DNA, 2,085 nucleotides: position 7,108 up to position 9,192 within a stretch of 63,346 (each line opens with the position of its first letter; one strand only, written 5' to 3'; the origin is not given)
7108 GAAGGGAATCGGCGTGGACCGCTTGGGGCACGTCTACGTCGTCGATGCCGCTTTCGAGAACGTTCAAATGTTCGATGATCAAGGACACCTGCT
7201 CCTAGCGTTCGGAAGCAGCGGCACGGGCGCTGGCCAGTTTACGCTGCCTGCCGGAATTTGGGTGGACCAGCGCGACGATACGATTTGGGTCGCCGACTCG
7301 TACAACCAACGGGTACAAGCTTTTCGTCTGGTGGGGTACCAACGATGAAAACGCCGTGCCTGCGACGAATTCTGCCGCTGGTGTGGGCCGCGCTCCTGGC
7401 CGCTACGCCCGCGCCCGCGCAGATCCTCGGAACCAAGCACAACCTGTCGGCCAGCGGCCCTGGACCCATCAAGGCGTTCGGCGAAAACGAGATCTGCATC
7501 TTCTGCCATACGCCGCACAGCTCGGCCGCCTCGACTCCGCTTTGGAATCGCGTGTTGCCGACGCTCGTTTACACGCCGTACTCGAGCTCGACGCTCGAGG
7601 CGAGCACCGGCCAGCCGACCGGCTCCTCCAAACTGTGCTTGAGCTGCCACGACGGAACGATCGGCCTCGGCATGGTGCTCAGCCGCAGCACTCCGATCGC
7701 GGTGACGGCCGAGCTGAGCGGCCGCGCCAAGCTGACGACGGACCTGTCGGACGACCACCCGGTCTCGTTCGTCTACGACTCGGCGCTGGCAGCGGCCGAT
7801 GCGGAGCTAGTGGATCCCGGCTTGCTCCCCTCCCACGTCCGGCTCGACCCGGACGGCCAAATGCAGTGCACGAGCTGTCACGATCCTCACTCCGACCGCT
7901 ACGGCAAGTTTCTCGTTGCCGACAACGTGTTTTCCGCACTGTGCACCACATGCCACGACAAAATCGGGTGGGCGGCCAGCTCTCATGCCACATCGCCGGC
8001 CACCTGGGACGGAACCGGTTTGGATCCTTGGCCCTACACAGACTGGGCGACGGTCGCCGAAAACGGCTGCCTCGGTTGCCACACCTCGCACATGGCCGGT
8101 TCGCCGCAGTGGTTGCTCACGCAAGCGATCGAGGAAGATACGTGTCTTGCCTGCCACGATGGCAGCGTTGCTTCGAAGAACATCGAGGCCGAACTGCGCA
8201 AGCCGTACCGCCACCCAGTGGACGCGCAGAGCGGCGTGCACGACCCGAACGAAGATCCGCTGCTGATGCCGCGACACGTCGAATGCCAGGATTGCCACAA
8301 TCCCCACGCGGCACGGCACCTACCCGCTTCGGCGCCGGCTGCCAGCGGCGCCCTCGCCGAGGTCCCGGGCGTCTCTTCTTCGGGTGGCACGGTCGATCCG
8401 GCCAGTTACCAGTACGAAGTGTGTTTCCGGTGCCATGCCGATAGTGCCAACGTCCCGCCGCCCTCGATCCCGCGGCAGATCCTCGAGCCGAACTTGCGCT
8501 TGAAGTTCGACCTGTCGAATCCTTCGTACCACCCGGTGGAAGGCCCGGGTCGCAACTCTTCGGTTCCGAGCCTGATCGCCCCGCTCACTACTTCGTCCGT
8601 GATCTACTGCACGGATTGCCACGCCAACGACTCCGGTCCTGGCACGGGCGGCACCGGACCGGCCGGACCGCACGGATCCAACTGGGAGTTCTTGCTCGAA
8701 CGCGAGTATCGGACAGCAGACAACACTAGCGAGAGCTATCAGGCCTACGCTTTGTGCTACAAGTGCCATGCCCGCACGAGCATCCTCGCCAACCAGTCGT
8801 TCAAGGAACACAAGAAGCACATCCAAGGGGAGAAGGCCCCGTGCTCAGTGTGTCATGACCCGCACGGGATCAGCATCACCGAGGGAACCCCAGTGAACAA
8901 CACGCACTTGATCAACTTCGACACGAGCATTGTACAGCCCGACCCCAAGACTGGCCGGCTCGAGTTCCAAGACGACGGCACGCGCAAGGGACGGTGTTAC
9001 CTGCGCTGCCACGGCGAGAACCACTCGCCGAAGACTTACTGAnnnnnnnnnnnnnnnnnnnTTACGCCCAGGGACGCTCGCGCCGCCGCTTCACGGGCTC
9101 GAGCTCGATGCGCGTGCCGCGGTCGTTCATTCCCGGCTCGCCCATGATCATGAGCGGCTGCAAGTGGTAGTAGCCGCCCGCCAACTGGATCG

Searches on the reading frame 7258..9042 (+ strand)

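Call 29: search_protein_families(library=pfam, proteins=[window:7258-9042:+], max_evalue=0.00001)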
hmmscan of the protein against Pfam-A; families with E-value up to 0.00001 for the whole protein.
window:7258-9042:+ (594 aa): 4 families
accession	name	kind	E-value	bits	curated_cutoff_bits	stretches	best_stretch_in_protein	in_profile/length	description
PF09699.15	Paired_CXXCH_1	-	8.6e-29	99.4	20.6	2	202-235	7-38/41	Doubled CXXCH motif (Paired_CXXCH_1)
PF22113.1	Mtrc-MtrF_II-IV_dom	-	4e-14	52.9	30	0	448-537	81-167/176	Outer membrane cytochrome MtrC/MtrF-like, domains II/IV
PF14537.11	Cytochrom_c3_2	-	1.1e-12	48.6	25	0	269-353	7-70/79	Cytochrome c3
PF14522.11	Cytochrome_C7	-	2.1e-11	43.9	24.8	0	200-235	12-50/67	Cytochrome c7 and related cytochrome c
